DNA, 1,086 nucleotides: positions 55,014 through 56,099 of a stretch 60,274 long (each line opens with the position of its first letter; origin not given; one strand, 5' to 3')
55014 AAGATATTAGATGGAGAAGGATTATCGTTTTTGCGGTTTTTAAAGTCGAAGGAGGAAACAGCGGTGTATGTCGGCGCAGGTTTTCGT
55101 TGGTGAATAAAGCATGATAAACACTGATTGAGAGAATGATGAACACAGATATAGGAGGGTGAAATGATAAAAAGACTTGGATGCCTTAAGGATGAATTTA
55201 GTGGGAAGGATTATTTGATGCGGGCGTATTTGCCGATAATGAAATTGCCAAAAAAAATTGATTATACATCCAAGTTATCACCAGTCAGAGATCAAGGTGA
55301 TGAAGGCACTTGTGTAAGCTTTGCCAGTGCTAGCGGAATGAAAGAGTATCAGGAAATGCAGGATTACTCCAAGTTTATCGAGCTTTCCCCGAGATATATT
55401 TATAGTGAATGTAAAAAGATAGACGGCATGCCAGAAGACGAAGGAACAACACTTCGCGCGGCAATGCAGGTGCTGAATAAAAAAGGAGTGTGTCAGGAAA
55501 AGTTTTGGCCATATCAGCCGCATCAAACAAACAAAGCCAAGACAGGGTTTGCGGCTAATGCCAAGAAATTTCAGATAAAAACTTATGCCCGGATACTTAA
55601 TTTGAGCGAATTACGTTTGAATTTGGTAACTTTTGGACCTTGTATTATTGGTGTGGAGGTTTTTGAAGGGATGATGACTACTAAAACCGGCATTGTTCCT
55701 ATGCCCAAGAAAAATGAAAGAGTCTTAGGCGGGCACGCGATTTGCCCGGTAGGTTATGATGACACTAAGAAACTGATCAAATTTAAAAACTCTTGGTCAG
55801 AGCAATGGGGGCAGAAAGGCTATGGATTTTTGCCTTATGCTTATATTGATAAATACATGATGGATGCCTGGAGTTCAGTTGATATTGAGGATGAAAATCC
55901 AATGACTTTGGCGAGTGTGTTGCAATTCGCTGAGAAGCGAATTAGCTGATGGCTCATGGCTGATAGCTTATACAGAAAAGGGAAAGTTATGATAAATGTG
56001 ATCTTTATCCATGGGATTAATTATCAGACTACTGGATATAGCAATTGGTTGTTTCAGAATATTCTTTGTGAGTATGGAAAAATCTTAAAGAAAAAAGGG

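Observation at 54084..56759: Seven-repeat beta-rich protein + prodomain-less cytoplasmic papain-like protease + alpha/beta hydrolase: possible protease-gated effector cassette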

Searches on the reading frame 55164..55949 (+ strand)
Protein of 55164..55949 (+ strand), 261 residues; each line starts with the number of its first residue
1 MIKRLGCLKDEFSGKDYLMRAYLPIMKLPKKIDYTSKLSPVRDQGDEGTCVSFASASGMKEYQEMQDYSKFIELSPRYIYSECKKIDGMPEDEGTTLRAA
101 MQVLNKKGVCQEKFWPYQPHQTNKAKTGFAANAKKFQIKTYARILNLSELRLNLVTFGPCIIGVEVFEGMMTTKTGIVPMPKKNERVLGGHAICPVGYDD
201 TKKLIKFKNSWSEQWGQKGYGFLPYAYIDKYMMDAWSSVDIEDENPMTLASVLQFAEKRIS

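Call 3: search_protein_families(library=pfam, proteins=[window:55164-55949:+], max_evalue=0.01)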
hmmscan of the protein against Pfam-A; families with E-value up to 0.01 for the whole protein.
window:55164-55949:+ (261 aa): 1 family
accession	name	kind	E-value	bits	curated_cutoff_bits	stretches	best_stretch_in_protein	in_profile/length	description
PF00112.29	Peptidase_C1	-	3.4e-23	83.3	20.7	1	28-221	1-200/220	Papain family cysteine protease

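Call 4: search_protein_families(library=padloc, proteins=[window:55164-55949:+], max_evalue=0.01)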
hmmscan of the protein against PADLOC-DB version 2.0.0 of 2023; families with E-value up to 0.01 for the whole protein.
window:55164-55949:+ (261 aa): 0 families

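Call 5: search_protein_families(library=ncbifam, proteins=[window:55164-55949:+], max_evalue=0.01)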
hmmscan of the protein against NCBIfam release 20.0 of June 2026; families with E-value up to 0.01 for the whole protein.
window:55164-55949:+ (261 aa): 0 families

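Call 12: find_homologous_proteins(query=window:55164-55946:+)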
Query window:55164-55946:+ (261 aa): 815 proteins with E <= 0.001 among 1030 candidates; the best 120 are listed.
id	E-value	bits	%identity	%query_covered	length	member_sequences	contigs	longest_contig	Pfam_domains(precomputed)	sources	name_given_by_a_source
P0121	4.9e-159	546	89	98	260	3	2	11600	PF00112.30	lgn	-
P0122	3.3e-153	527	86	98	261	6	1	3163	PF00112.30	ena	-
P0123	1.3e-150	518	84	100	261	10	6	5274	PF00112.30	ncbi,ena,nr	ncbi:MAG: C1 family peptidase [Candidatus Omnitrophica bacterium]|nr:C1 family peptidase [Candidatus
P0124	9.4e-150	515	83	98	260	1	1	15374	PF00112.30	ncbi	-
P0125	2.0e-149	514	83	98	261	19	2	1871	PF00112.30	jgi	-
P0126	3.4e-146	504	82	99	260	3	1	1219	PF00112.30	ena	-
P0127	2.8e-145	501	81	99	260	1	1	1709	PF00112.30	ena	-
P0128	3.6e-144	497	82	97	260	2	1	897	PF00112.30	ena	-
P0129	1.9e-142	491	80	97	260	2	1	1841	PF00112.30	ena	-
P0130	1.1e-140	486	77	99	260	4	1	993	PF00112.30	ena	-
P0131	1.8e-140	485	78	98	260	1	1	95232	PF00112.30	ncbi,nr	ncbi:MAG: C1 family peptidase [Candidatus Omnitrophica bacterium]|nr:C1 family peptidase [Candidatus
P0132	3.5e-140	484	76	99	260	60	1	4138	PF00112.30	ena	-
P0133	5.4e-140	483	77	99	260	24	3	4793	PF00112.30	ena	-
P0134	1.4e-138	479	79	98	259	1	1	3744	PF00112.30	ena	-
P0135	2.2e-138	478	76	98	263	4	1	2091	PF00112.30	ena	-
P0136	3.2e-138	477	75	99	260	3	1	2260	PF00112.30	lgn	-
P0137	1.8e-136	472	74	99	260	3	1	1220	PF00112.30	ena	-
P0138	3.7e-136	471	76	98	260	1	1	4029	PF00112.30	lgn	-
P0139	1.5e-135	469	75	99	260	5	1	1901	PF00112.30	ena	-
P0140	2.5e-135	468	74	100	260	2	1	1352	PF00112.30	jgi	jgi:C1A family cysteine protease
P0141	3.0e-135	468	74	98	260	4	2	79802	PF00112.30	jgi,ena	-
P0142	3.4e-135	468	74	99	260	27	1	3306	PF00112.30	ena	-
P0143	6.5e-135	467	74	99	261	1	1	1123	PF00112.30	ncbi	-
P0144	2.4e-134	465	75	98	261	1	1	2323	PF00112.30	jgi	jgi:C1A family cysteine protease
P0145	4.3e-134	464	74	99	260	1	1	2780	PF00112.30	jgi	-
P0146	4.7e-134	464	74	99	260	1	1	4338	PF00112.30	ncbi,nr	ncbi:MAG: C1 family peptidase [Candidatus Omnitrophica bacterium]|nr:C1 family peptidase [Candidatus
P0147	1.6e-133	462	75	98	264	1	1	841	PF00112.30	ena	-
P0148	1.8e-133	462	74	98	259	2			PF00112.30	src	-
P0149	4.1e-133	461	74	99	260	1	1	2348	PF00112.30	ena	-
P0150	4.4e-133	461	74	99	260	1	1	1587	PF00112.30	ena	-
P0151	1.3e-132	459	73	99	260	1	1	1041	PF00112.30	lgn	-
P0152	1.7e-132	459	72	99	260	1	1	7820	PF00112.30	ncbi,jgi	jgi:hypothetical protein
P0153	2.0e-132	459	74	100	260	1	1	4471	PF00112.30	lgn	-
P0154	7.8e-132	457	73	99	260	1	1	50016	PF00112.30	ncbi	-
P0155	8.4e-132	456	74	97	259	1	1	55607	PF00112.30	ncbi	ncbi:MAG: C1 family peptidase [bacterium]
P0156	1.5e-131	456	74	97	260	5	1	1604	PF00112.30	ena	-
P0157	1.8e-131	455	71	99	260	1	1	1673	PF00112.30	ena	-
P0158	2.4e-131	455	71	99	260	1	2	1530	PF00112.30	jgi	-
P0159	2.5e-131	455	72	98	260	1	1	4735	PF00112.30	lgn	-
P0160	2.9e-131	455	73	97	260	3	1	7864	PF00112.30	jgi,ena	-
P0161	4.4e-131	454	71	100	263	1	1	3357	PF00112.30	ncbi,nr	ncbi:MAG: C1 family peptidase [Nitrospirae bacterium]|nr:C1 family peptidase [Nitrospirota bacterium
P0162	4.8e-131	454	73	97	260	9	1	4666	PF00112.30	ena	-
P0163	5.1e-131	454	72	97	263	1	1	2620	PF00112.30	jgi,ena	-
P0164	5.1e-131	454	73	99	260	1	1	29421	PF00112.30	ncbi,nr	ncbi:MAG: C1 family peptidase [Candidatus Omnitrophota bacterium]|nr:C1 family peptidase [Candidatus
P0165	6.2e-131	454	73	100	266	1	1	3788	PF00112.30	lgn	-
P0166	7.9e-131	453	74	98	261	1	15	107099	PF00112.30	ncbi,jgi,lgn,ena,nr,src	ncbi:MAG: hypothetical protein A2474_00835 [Elusimicrobia bacterium RIFOXYC2_FULL_34_12]|nr:MAG: hyp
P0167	8.9e-131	453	74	97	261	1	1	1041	PF00112.30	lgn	-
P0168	1.3e-130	453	70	99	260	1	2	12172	PF00112.30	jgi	jgi:hypothetical protein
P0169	1.4e-130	453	73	98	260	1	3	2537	PF00112.30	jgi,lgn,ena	-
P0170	1.8e-130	452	71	100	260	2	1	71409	PF00112.30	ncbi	ncbi:MAG: C1 family peptidase [Candidatus Omnitrophota bacterium]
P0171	1.9e-130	452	73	100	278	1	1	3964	PF00112.30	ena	-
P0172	2.5e-130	452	71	99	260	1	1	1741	PF00112.30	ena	-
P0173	3.9e-130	451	76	94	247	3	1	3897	PF00112.30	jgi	-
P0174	4.7e-130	451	71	99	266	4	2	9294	PF00112.30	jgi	-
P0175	5.2e-130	451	72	97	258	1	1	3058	PF00112.30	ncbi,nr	ncbi:MAG: C1 family peptidase [Candidatus Omnitrophica bacterium]|nr:C1 family peptidase [Candidatus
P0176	6.1e-130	450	73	97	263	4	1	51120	PF00112.30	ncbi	ncbi:MAG: C1 family peptidase [Elusimicrobiota bacterium]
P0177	6.2e-130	450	71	99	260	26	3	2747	PF00112.30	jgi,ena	-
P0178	6.5e-130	450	72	99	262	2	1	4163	PF00112.30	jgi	-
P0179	6.5e-130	450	71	100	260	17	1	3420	PF00112.30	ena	-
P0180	8.4e-130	450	73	99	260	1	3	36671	PF00112.30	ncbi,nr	ncbi:MAG: C1 family peptidase [Candidatus Omnitrophica bacterium]|nr:C1 family peptidase [Candidatus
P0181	1.0e-129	450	71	100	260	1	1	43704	PF00112.30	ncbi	ncbi:MAG: C1 family peptidase [Candidatus Omnitrophota bacterium]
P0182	2.0e-129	449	71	98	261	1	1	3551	PF00112.30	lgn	-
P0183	2.4e-129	448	73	98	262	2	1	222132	PF00112.30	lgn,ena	-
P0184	2.4e-129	448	69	98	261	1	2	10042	PF00112.30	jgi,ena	-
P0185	3.9e-129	448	71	99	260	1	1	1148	PF00112.30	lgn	-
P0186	4.1e-129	448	73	98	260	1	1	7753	PF00112.30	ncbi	-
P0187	4.9e-129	447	71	99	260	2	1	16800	PF00112.30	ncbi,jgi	jgi:C1A family cysteine protease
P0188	7.3e-129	447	71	100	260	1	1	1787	PF00112.30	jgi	-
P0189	9.7e-129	446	72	98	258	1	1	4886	PF00112.30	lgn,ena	-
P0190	1.0e-128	446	72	98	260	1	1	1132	PF00112.30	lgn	-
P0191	1.2e-128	446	75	94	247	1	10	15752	PF00112.30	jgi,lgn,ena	-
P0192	1.4e-128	446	70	98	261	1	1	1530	PF00112.30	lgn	-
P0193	1.6e-128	446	70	98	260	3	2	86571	PF00112.30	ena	-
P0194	1.8e-128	446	73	97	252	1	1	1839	PF00112.30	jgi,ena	-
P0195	2.3e-128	445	70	99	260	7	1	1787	PF00112.30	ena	-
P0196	2.7e-128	445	70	98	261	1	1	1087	PF00112.30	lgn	-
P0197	3.5e-128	445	70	100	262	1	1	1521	PF00112.30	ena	-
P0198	3.5e-128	445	72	98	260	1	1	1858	PF00112.30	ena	-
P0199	3.5e-128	445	71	100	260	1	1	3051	PF00112.30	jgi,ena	-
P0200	5.2e-128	444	71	98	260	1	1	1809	PF00112.30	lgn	-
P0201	6.6e-128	444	71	97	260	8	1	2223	PF00112.30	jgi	-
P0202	7.3e-128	444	71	98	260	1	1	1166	PF00112.30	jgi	-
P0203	7.6e-128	443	71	98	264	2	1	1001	PF00112.30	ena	-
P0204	1.8e-127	442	69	99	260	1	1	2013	PF00112.30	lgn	-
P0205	2.8e-127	442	70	98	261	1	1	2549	PF00112.30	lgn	-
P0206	2.9e-127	442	69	99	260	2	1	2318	PF00112.30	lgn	-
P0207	3.1e-127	441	70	99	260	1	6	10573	PF00112.30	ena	-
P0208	3.2e-127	441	71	97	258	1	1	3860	PF00112.30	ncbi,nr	ncbi:MAG: C1 family peptidase [Candidatus Omnitrophica bacterium]|nr:C1 family peptidase [Candidatus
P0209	5.7e-127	441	70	100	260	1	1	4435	PF00112.30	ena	-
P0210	7.4e-127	440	71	99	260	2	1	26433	PF00112.30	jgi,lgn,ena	-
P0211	1.0e-126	440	71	99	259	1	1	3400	PF00112.30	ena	-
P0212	1.1e-126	440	70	98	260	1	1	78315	PF00112.30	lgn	-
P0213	1.5e-126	439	70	100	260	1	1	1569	PF00112.30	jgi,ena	-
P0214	1.6e-126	439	70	100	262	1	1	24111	PF00112.30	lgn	-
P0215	1.7e-126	439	71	97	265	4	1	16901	PF00112.30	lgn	-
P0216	2.0e-126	439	67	99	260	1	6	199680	PF00112.30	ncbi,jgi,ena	-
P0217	3.0e-126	438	71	95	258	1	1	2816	PF00112.30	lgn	-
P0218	4.4e-126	438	70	97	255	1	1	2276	PF00112.30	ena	-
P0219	4.8e-126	438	70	98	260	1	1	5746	PF00112.30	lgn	-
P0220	5.2e-126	437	70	98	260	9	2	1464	PF00112.30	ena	-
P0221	5.2e-126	437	69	99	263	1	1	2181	PF00112.30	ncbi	ncbi:MAG: C1 family peptidase [bacterium]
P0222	6.1e-126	437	70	97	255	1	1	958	PF00112.30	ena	-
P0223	6.2e-126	437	70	98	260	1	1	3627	PF00112.30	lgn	-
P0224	7.5e-126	437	68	97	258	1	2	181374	PF00112.30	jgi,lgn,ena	-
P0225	7.7e-126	437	70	99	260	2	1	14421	PF00112.30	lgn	-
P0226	7.8e-126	437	72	97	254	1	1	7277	PF00112.30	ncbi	-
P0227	8.5e-126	437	69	100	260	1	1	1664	PF00112.30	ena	-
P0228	8.7e-126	437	69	98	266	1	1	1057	PF00112.30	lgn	-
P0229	8.7e-126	437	68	99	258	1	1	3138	PF00112.30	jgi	jgi:hypothetical protein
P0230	1.4e-125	436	69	99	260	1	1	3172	PF00112.30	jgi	jgi:C1A family cysteine protease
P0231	1.8e-125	436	69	98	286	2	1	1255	PF00112.30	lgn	-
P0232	1.9e-125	436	69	99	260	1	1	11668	PF00112.30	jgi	jgi:C1A family cysteine protease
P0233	3.4e-125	435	68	98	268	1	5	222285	PF00112.30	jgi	-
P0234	8.9e-125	433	68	99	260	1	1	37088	PF00112.30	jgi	jgi:C1A family cysteine protease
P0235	1.2e-124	433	70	97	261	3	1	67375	PF00112.30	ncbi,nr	ncbi:MAG: C1 family peptidase [Candidatus Omnitrophota bacterium]|nr:C1 family peptidase [Candidatus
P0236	1.3e-124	433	69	100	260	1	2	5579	PF00112.30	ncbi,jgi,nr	ncbi:MAG: C1 family peptidase [Candidatus Omnitrophica bacterium]|nr:C1 family peptidase [Candidatus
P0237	1.6e-124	433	68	99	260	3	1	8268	PF00112.30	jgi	jgi:C1A family cysteine protease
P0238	2.7e-124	432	68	99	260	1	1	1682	PF00112.30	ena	-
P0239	2.8e-124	432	68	97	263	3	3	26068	PF00112.30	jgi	jgi:C1A family cysteine protease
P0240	2.9e-124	432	68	100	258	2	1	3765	PF00112.30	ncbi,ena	-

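Call 25: search_solved_structures(query=window:55164-55946:+, max_evalue=0.001, show_alignments=2)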
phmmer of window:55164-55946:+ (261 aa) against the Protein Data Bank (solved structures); distinct sequences matched with E-value up to 0.001: 134 (the best 60 are shown).
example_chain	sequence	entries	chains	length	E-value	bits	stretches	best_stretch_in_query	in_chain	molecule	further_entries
3ois_A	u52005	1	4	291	1e-27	100.5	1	25-232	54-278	Cysteine protease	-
8v57_A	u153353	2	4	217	6.1e-13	52.1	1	27-223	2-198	Cathepsin K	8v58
6bki_A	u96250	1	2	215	9e-13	51.5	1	29-223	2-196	Cathepsin K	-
5t6u_A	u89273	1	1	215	1.3e-12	51.1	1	29-223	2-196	Cathepsin K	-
1u9v_A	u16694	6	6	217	1.1e-11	48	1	28-222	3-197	Cathepsin K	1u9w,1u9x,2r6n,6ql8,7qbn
6qlm_A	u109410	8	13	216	1.2e-11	47.8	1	28-222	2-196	Cathepsin K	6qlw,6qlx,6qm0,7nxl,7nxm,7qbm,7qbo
1by8_A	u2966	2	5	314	1.4e-11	47.6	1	27-222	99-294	PROTEIN (PROCATHEPSIN K)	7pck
9g6a_A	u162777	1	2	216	1.5e-11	47.5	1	29-222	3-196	Cathepsin K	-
1atk_A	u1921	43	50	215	1.9e-11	47.2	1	29-222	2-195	CATHEPSIN K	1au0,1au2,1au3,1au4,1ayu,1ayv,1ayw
1snk_A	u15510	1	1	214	2.7e-11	46.7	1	29-222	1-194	Cathepsin K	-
3h7d_A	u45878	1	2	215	4.3e-11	46.1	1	29-220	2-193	Cathepsin K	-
5tdi_A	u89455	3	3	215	4.9e-11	45.9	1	29-222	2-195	Cathepsin K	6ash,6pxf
2f7d_A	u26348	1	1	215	6e-11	45.6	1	29-222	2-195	Cathepsin K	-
3ovz_A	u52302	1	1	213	6.4e-11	45.5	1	32-222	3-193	Cathepsin K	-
5j94_A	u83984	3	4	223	2.2e-10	43.7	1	27-222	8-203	Cathepsin K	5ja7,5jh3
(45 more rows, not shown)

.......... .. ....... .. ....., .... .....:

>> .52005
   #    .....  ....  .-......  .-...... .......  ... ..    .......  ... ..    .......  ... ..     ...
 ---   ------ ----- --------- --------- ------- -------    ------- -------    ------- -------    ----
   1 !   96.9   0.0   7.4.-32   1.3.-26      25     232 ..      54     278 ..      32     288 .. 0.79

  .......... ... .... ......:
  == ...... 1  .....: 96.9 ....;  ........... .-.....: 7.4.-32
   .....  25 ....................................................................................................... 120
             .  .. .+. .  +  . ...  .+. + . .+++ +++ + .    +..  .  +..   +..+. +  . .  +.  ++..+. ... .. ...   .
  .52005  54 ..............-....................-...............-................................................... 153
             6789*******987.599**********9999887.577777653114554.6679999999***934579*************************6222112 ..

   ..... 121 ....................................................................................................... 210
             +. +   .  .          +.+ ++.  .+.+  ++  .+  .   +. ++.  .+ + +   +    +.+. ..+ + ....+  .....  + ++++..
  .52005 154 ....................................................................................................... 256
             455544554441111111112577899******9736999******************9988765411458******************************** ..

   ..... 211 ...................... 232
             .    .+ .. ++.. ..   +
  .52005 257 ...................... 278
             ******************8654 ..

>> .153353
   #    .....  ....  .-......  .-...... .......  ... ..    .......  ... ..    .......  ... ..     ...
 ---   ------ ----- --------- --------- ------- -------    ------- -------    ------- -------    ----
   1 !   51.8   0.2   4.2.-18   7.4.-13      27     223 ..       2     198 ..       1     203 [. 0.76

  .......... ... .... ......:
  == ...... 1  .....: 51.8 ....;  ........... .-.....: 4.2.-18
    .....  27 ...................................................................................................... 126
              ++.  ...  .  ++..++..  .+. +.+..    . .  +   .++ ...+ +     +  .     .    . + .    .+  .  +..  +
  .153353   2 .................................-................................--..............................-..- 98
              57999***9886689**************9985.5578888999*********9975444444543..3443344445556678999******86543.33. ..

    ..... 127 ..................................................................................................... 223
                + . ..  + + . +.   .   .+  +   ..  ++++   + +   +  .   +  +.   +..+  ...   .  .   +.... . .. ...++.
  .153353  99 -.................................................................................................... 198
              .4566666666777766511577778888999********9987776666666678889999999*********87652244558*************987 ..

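Call 39: find_related_loci(query=A3, collection=metagenome_contigs, flank=7000)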
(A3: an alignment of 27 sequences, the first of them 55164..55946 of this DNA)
Query A3 (261 aa) in metagenome_contigs; peptide patterns used: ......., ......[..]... (x = any residue, [..] = any of these).
570 stretches matched a pattern; 435 encode a relative of the query (tblastn E <= 1e-3); the best 80 are kept; 80 distinct loci.
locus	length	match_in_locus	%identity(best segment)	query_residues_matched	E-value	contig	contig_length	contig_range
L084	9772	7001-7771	94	2-258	2e-169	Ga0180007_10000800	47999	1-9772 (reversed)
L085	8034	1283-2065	86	1-261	5e-158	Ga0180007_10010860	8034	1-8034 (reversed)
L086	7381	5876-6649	86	4-261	1e-156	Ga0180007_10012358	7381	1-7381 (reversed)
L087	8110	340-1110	84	4-260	3e-154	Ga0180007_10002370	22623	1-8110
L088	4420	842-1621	82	2-261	3e-155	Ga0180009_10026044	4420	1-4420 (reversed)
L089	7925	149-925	82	2-260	8e-152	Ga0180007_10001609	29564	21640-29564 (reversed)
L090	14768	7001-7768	84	5-260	5e-151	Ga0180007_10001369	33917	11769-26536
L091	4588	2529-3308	82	2-261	7e-154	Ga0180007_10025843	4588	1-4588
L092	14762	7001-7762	83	4-257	1e-147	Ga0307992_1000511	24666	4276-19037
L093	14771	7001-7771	82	4-260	2e-147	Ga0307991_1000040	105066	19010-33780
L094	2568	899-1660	83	4-257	2e-156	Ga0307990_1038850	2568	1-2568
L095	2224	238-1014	77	2-260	3e-152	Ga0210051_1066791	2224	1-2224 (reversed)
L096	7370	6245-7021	76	2-260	4e-142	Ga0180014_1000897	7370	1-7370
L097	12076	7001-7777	76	2-260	4e-142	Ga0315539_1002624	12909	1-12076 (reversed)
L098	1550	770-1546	76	2-260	9e-154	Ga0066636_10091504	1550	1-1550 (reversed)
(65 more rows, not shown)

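Call 51: search_protein_families(library=phrogs, proteins=[window:55164-55946:+], max_evalue=0.001)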
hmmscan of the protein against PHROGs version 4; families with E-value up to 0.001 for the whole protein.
window:55164-55946:+ (261 aa): 1 family
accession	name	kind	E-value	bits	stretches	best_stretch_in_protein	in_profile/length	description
phrog_16701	-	other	3.1e-28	99.8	1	29-237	28-225/234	peptidase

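Call 55: find_related_loci(query=A3, collection=viral_contigs, flank=8000)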
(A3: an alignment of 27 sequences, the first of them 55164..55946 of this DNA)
Query A3 (261 aa) in viral_contigs; peptide patterns used: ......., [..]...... (x = any residue, [..] = any of these).
63 stretches matched a pattern; 29 encode a relative of the query (tblastn E <= 1e-3); 29 distinct loci.
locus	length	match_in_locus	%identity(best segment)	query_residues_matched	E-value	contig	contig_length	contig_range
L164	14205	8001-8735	63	1-243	7e-106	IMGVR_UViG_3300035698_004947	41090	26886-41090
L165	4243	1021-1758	49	5-241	3e-68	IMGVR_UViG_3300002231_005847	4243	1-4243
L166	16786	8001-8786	41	5-241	1e-62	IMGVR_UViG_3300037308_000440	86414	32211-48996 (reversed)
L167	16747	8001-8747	43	4-241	3e-61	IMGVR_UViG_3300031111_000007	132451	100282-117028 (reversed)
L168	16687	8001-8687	44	25-241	2e-58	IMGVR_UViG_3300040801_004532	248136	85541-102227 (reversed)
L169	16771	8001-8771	41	4-241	4e-57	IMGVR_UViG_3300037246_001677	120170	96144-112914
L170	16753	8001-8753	39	4-240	6e-55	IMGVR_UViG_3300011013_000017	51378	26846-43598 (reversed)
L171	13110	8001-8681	43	28-241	8e-54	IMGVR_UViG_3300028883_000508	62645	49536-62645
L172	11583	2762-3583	37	1-241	6e-53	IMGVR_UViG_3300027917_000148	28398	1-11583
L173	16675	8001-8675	43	29-241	5e-53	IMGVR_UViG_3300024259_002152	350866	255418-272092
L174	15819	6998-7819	37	1-241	6e-53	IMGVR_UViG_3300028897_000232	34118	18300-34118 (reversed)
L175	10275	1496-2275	40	1-242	4e-53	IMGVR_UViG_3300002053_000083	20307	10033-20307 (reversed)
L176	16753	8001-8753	39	5-248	5e-53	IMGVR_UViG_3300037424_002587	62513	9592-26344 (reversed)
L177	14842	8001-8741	40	5-242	5e-53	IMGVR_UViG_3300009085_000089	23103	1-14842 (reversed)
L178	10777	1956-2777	38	1-241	4e-53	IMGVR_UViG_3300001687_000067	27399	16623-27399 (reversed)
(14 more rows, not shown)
